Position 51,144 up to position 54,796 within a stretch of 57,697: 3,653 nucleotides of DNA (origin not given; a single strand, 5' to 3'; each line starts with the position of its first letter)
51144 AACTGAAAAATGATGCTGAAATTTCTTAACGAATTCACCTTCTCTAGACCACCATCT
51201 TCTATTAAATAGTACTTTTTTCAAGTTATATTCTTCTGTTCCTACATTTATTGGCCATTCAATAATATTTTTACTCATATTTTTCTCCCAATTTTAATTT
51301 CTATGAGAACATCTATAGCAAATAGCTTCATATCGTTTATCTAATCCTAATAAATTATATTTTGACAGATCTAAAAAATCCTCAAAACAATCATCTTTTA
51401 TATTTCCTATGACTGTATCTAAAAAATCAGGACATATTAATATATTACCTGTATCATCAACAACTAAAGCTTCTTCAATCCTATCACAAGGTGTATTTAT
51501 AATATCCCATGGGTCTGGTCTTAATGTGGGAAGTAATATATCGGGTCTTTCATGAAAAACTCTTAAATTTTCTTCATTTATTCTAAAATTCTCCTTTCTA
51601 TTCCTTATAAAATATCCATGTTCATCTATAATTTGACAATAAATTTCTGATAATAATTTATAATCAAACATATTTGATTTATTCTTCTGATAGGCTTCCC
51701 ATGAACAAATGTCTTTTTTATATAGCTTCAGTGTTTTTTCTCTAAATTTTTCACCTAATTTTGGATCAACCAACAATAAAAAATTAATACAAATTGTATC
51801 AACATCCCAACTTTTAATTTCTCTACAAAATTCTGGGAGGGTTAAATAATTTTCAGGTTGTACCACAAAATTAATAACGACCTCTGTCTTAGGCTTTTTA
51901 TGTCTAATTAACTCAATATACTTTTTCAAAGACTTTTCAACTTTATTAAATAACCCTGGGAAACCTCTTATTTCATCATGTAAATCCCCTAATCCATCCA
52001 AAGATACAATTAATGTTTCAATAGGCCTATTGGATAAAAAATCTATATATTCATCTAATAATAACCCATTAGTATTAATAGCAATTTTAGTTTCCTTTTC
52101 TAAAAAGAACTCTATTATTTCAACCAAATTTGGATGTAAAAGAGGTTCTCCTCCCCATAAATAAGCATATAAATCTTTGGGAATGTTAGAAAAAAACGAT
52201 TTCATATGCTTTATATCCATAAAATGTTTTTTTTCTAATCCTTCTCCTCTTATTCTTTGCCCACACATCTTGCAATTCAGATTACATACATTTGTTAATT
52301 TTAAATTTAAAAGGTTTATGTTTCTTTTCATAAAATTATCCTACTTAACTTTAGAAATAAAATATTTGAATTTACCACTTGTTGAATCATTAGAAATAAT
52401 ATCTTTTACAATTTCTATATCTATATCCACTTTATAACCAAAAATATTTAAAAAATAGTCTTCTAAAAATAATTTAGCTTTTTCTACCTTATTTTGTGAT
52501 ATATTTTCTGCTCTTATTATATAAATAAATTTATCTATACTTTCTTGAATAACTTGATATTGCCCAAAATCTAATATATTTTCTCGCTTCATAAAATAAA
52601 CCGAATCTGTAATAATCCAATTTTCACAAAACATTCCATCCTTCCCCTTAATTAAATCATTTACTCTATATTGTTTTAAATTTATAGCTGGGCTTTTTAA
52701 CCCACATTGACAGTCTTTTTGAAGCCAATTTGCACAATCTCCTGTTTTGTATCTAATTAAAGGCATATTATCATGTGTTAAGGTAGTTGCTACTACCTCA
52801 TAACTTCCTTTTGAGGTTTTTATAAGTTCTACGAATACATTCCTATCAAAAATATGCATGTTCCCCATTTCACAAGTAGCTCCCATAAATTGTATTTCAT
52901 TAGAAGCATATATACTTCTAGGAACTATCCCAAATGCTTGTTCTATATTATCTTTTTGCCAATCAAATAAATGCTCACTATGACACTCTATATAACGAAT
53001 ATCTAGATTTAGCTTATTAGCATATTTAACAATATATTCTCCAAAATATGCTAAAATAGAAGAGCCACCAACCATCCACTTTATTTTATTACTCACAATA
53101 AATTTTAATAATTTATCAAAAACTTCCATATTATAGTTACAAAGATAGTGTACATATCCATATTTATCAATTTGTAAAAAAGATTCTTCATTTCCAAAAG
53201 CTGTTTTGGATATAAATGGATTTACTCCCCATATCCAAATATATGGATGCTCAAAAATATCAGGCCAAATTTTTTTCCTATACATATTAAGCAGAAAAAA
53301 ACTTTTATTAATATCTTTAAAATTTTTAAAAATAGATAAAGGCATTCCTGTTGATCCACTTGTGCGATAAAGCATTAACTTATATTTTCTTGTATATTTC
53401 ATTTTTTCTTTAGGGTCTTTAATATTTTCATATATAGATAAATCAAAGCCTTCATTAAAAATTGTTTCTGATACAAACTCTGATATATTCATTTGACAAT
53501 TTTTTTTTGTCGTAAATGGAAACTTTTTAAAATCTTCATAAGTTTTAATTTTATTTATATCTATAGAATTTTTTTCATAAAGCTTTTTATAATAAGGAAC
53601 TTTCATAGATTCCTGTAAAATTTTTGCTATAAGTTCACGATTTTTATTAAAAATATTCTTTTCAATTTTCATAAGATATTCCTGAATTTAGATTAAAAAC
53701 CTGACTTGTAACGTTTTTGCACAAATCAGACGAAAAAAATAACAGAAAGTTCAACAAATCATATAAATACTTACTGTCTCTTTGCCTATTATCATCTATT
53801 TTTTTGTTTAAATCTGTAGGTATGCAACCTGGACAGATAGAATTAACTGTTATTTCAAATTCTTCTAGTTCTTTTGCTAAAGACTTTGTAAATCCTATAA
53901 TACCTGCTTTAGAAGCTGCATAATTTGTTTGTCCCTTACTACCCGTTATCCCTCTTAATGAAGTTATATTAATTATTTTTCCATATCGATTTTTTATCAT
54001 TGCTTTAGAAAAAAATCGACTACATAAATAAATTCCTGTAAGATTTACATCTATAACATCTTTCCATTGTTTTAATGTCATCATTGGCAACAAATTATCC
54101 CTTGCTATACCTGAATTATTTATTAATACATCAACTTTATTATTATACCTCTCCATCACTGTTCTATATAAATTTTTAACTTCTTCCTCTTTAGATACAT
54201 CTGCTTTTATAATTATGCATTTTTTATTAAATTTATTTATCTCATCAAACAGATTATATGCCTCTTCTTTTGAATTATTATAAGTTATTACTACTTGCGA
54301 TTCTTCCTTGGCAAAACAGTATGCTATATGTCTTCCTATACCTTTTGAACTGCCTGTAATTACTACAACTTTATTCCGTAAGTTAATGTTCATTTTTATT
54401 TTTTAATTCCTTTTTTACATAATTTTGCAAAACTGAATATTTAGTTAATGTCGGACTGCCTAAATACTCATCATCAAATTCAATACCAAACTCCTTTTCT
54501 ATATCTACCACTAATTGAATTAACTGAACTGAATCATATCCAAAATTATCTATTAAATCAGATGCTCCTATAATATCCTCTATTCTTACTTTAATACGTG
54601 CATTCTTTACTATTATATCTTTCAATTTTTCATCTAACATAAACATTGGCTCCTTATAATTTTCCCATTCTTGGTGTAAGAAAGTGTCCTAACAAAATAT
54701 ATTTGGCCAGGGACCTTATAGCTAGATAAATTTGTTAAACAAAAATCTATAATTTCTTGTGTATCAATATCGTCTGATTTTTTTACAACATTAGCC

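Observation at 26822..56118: A ~29 kb NRPS / fatty-acyl / radical-SAM cluster embedded between phage modules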

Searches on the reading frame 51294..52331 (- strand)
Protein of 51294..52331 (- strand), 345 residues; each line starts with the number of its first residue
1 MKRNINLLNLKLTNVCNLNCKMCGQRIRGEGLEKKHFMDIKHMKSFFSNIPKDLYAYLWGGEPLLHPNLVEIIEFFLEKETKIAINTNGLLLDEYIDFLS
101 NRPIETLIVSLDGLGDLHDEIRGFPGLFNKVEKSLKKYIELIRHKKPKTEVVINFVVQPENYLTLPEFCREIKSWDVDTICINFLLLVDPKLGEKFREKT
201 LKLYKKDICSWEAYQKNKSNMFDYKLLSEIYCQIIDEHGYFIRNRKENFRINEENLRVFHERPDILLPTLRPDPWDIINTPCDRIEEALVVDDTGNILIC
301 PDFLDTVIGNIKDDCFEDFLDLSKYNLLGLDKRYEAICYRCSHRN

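Call 3: search_protein_families(library=pfam, proteins=[window:51294-52331:-])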
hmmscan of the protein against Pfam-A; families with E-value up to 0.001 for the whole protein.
window:51294-52331:- (345 aa): 2 families
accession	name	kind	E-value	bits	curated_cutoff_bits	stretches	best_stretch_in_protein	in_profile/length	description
PF04055.27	Radical_SAM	-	6.7e-17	62.6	29.5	1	11-169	2-163/166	Radical SAM superfamily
PF13186.11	SPASM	-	0.00018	22.1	21.5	1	282-341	1-66/67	Iron-sulfur cluster-binding domain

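Call 28: search_protein_families(library=ncbifam, max_evalue=0.00001, proteins=[window:51294-52331:-])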
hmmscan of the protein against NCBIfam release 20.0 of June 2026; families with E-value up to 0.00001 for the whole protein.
window:51294-52331:- (345 aa): 56 families (the best 25 are shown)
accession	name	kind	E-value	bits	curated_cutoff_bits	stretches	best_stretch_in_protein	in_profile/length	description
TIGR04317.1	W_rSAM_matur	equivalog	1.4e-28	100.1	380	1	7-243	5-247/349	tungsten cofactor oxidoreductase radical SAM maturase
TIGR04054.1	rSAM_NirJ1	equivalog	1.9e-18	66.2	650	1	11-186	41-211/387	putative heme d1 biosynthesis radical SAM protein NirJ1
NF033640.1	N_Twi_rSAM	subfamily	2.9e-18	66.2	170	1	4-209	109-329/398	twitch domain-containing radical SAM protein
TIGR02666.1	moaA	equivalog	8.5e-18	64.4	284.05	1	2-182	6-190/336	GTP 3',8-cyclase MoaA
TIGR03961.1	rSAM_PTO1314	hypoth_equivalog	3.2e-16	59.5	306.05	1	11-165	28-171/332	PTO1314 family radical SAM protein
TIGR04311.1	rSAM_Geo_metal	subfamily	7.2e-15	54.9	400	1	8-190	5-192/423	radical SAM/SPASM family putative metalloenzyme maturase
TIGR04053.2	TIGR04053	equivalog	1.1e-14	54.4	395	1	12-188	14-189/366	TIGR04053 family radical SAM/SPASM domain-containing protein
NF038283.1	viperin_w_prok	equivalog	1.4e-14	54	180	1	8-164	4-169/281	viperin family antiviral radical SAM protein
TIGR04466.1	rSAM_BlsE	equivalog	2.5e-14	53.5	400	1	8-173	5-163/327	cytosylglucuronate decarboxylase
TIGR03470.1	HpnH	equivalog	3e-14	52.7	225.05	1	7-139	29-159/318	adenosyl-hopene transferase HpnH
TIGR04545.1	rSAM_ahbD_hemeb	equivalog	5.3e-14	52.4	500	1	9-172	3-162/339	heme b synthase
TIGR04051.1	rSAM_NirJ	equivalog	5.5e-14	51.9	515.45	1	11-185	7-176/354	heme d1 biosynthesis radical SAM protein NirJ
TIGR04133.1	rSAM_w_lipo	hypoth_equivalog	5.1e-13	48.7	425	1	7-181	25-198/350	TIGR04133 family radical SAM/SPASM protein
TIGR04084.1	rSAM_AF0577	subfamily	5.7e-13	48.5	225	1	12-138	3-125/347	TIGR04084 family radical SAM/SPASM domain-containing protein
TIGR04321.1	spiroSPASM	subfamily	7.4e-13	48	250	1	8-180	233-413/510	spiro-SPASM protein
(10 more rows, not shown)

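Call 59: find_related_loci(query=A1, collection=genome_contigs, flank=10000)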
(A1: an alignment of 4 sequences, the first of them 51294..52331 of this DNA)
Query A1 (345 aa) in genome_contigs; peptide patterns used: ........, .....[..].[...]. (x = any residue, [..] = any of these).
188 stretches matched a pattern; 148 encode a relative of the query (tblastn E <= 1e-3); the best 80 are kept; 80 distinct loci.
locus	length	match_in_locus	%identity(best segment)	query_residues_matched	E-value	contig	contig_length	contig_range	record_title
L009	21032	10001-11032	51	1-345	2e-114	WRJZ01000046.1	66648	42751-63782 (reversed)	MAG: Candidatus Endomicrobium neocapritermitis isolate Nt197P4_bin29 JGI24705J35276_12238784, whole genome shotgun seque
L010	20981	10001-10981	28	1-341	8e-37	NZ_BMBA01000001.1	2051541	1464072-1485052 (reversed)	Clostridium zeae strain CSC2 sequence01, whole genome shotgun sequence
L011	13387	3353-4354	26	3-341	1e-34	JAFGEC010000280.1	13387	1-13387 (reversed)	MAG: candidate division KSB1 bacterium isolate Zod_Metabat.1209 k87_4035393, whole genome shotgun sequence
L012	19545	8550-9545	26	6-341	2e-32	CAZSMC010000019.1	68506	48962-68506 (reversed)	MAG TPA_asm: uncultured Cytophagia bacterium isolate binchicken_co17_2 genome assembly, contig: NODE_1284_length_68506_c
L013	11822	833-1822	27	6-341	2e-29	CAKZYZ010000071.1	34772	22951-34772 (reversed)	MAG TPA_asm: uncultured bacterium isolate DRR093004_bin.13_CONCOCT_v1.1_MAG genome assembly, contig: ERZ1742238.727, who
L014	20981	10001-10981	26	8-341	6e-29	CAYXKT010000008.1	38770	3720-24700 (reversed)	MAG TPA_asm: uncultured bacterium isolate binchicken_co88_438 genome assembly, contig: NODE_1157_length_38770_cov_25.104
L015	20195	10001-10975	25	8-341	2e-28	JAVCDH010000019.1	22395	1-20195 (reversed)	MAG: Candidatus Euphemobacter frigidus isolate MAG_3300031227_11 Ga0307928_10000889, whole genome shotgun sequence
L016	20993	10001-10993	24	8-341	8e-27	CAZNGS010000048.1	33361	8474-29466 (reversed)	MAG TPA_asm: uncultured candidatus Brocadiaceae bacterium isolate SRP141376_co1_16 genome assembly, contig: NODE_3060_le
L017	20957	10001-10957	25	3-326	3e-24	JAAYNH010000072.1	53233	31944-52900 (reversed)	MAG: Treponema sp. isolate AS21ysBPME_133 179338_AS21, whole genome shotgun sequence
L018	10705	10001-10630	30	7-214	7e-24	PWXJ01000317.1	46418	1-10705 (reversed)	MAG: PVC group bacterium isolate CSSed11_89 CS-Sed11-C414, whole genome shotgun sequence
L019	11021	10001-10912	28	5-313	1e-23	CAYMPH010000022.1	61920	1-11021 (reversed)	MAG TPA_asm: uncultured Leptospirales bacterium isolate SRP302447_co4_227 genome assembly, contig: NODE_1488_length_6192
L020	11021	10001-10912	28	5-313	2e-23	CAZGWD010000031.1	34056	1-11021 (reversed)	MAG TPA_asm: uncultured Leptospirales bacterium isolate SRP302447_co4_375 genome assembly, contig: NODE_3442_length_3405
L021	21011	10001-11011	27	10-343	6e-23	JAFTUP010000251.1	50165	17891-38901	MAG: Clostridia bacterium isolate RGIG4164 Roe_deer_Colon-2__c511200, whole genome shotgun sequence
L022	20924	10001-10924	27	8-312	2e-22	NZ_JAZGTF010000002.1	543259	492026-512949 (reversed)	Photobacterium sp. MCCC 1A19761 contig2, whole genome shotgun sequence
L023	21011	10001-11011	27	10-343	4e-23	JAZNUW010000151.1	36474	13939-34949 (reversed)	MAG: Acutalibacteraceae bacterium isolate T1900044794_TS20190260.MAGScoT_cleanbin_000011 SGB_2667_k141_2046733, whole ge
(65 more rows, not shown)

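Call 61: search_solved_structures(query=window:51294-52331:-, max_evalue=0.001)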
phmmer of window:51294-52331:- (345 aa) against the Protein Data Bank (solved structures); distinct sequences matched with E-value up to 0.001: 6.
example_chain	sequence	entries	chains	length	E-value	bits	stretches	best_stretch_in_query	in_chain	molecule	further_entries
7vob_C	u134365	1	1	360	4.1e-12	49.1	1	8-173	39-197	Cytosylglucuronate decarboxylase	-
7voc_C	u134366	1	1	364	4.3e-12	49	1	8-173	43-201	Cytosylglucuronate decarboxylase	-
6efn_A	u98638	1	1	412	2.2e-07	33.5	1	9-140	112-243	Sporulation killing factor maturation protein SkfB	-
7tol_A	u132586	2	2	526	6e-07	32.1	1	6-116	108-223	glycerol dibiphytanyl glycerol tetraether - macrocyclic archaeol synthase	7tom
5wgg_A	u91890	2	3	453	1.2e-06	31.1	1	5-122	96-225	Radical SAM domain protein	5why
7wzv_A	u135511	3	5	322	0.00072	21.9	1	10-94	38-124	4Fe-4S cluster-binding domain-containing protein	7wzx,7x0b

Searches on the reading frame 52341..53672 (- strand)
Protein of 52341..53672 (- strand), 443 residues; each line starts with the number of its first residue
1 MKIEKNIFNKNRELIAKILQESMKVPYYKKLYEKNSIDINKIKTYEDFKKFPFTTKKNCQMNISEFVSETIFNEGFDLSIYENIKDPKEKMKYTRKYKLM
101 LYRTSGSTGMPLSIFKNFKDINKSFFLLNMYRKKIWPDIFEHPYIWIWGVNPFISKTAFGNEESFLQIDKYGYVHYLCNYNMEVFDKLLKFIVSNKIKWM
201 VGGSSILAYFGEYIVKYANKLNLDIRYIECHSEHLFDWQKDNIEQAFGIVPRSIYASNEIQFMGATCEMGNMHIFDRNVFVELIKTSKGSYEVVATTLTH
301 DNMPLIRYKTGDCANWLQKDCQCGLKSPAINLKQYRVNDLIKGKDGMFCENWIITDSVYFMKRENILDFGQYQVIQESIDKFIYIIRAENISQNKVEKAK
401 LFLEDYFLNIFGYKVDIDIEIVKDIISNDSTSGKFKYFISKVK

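Call 3: search_protein_families(library=pfam, proteins=[window:52341-53672:-])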
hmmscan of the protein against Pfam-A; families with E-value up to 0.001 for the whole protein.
window:52341-53672:- (443 aa): 0 families

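Call 28: search_protein_families(library=ncbifam, max_evalue=0.00001, proteins=[window:52341-53672:-])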
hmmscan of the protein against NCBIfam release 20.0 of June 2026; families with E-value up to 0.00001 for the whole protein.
window:52341-53672:- (443 aa): 6 families
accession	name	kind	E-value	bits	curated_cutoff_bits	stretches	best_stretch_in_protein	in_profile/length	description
NF045666.1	DVU1553_fam_AMP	equivalog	2.5e-25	89.3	300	1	178-331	164-325/331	DVU_1553 family AMP-dependent CoA ligase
NF053551.1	FlxY_rubin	equivalog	1.8e-20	73.1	520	2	241-345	220-331/424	flexirubin biosynthesis putative acyl-CoA ligase FlxY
NF041878.1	paak_haloarch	equivalog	8.2e-15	54.3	700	1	221-340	198-328/427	phenylacetate--CoA ligase PaaK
TIGR02304.1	aden_form_hyp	equivalog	2.5e-11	43.2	251.9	1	184-401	175-390/430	F390 synthetase-related protein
TIGR02155.1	PA_CoA_ligase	equivalog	1.7e-10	40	646.3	0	231-323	203-303/422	phenylacetate--CoA ligase PaaK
NF041217.1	BagE_FevW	exception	1.8e-08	33.7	800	1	230-331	199-306/424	bagremycin/ferroverdin synthetase BagE/FevW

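Call 62: search_solved_structures(query=window:52341-53672:-, max_evalue=0.001)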
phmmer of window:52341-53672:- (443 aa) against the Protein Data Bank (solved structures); distinct sequences matched with E-value up to 0.001: 6.
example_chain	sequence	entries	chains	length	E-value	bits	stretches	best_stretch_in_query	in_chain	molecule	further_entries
9s3l_A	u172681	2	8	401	8.1e-13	51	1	225-348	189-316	Phenylacetate-CoA ligase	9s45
4r1l_A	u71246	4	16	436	4.4e-12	48.6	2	233-340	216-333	Phenylacetate-coenzyme A ligase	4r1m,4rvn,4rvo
2y4o_A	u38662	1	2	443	7.4e-05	24.8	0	240-317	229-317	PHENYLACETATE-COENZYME A LIGASE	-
6wuq_A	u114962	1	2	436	0.00011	24.2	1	232-331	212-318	AjiA1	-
6siw_A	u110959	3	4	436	0.00032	22.7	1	232-331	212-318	PaaK-like ligase (AMP-dependent synthetase and ligase) | AMP-dependent synthetase and ligase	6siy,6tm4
6siw_B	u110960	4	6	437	0.00032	22.7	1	232-331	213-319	PaaK-like ligase (AMP-dependent synthetase and ligase) | AMP-dependent synthetase and ligase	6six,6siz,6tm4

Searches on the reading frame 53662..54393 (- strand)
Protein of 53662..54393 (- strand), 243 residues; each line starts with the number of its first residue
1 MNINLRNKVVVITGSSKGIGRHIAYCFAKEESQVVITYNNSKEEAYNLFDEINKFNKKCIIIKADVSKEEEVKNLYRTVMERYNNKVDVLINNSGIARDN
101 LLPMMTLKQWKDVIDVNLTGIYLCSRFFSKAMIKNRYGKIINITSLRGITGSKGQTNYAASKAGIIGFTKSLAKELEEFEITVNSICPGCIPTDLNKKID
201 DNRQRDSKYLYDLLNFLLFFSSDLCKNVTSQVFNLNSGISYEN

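Call 3: search_protein_families(library=pfam, proteins=[window:53662-54393:-])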
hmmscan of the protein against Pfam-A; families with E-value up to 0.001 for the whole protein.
window:53662-54393:- (243 aa): 3 families
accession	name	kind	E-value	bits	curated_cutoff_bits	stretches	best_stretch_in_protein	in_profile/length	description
PF00106.31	adh_short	-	7.3e-59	199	26.6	1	8-203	1-194/195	short chain dehydrogenase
PF13561.12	adh_short_C2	-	5.5e-46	157.5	27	1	16-206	5-191/236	Enoyl-(Acyl carrier protein) reductase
PF08659.16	KR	-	7.7e-17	62.2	22.6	1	10-165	3-156/180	KR domain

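Call 28: search_protein_families(library=ncbifam, max_evalue=0.00001, proteins=[window:53662-54393:-])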
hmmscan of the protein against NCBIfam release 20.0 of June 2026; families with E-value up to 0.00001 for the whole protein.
window:53662-54393:- (243 aa): 222 families (the best 25 are shown)
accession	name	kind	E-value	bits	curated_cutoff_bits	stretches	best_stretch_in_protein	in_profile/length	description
TIGR01830.1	3oxo_ACP_reduc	equivalog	9.1e-68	228.5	297.75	1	10-239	1-238/239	3-oxoacyl-[acyl-carrier-protein] reductase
NF004198.0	PRK05653.1-3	equivalog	1.8e-60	204.4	296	1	5-235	5-242/248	3-oxoacyl-ACP reductase FabG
NF004197.0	PRK05653.1-1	equivalog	3.9e-60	203.5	332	1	1-240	1-247/249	3-oxoacyl-ACP reductase FabG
NF053542.1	FlxB_rubin_SDR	equivalog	1.2e-59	202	340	1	8-239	1-239/239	flexirubin biosynthesis SDR family reductase FlxB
NF009466.0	PRK12826.1-2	subfamily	6.4e-59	199.4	222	1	7-238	3-243/248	3-oxoacyl-ACP reductase FabG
NF004199.0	PRK05653.1-4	equivalog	8.3e-55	186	301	1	3-206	1-203/247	3-oxoacyl-ACP reductase FabG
NF004200.0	PRK05653.1-5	equivalog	3.1e-53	180.8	273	1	7-238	2-240/242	3-oxoacyl-ACP reductase FabG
TIGR01829.1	AcAcCoA_reduct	subfamily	6.6e-53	179.9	302.1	1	8-202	1-194/242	acetoacetyl-CoA reductase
NF009546.0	PRK12935.1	equivalog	8.5e-53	179.4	418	1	3-202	2-200/247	acetoacetyl-CoA reductase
NF009464.0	PRK12824.1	subfamily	5.8e-52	176.8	269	1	7-202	2-196/245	3-oxoacyl-ACP reductase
NF009093.0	PRK12429.1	subfamily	1e-48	165.9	258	1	4-202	2-199/259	3-hydroxybutyrate dehydrogenase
NF006493.1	PRK08936.1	subfamily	1.5e-48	165.3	420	1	2-207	2-208/261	glucose-1-dehydrogenase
NF006072.0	PRK08217.1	subfamily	2.8e-48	164.9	298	1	4-202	2-207/253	3-ketoacyl-(acyl-carrier-protein) reductase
NF006110.0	PRK08261.1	equivalog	4.2e-47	161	410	1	5-199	212-401/454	3-oxoacyl-ACP reductase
NF009050.0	PRK12384.1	equivalog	1.4e-46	159.3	307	1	7-190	2-186/259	sorbitol-6-phosphate dehydrogenase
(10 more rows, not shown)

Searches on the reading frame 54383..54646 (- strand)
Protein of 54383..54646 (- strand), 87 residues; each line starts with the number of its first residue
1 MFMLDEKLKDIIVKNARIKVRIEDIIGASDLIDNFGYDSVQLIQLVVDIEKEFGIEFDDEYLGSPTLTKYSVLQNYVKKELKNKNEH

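Call 3: search_protein_families(library=pfam, proteins=[window:54383-54646:-])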
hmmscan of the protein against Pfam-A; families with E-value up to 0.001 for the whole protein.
window:54383-54646:- (87 aa): 1 family
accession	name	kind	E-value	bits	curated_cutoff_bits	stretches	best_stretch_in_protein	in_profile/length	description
PF00550.31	PP-binding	-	1.3e-07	32.2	20.8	1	10-67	5-60/67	Phosphopantetheine attachment site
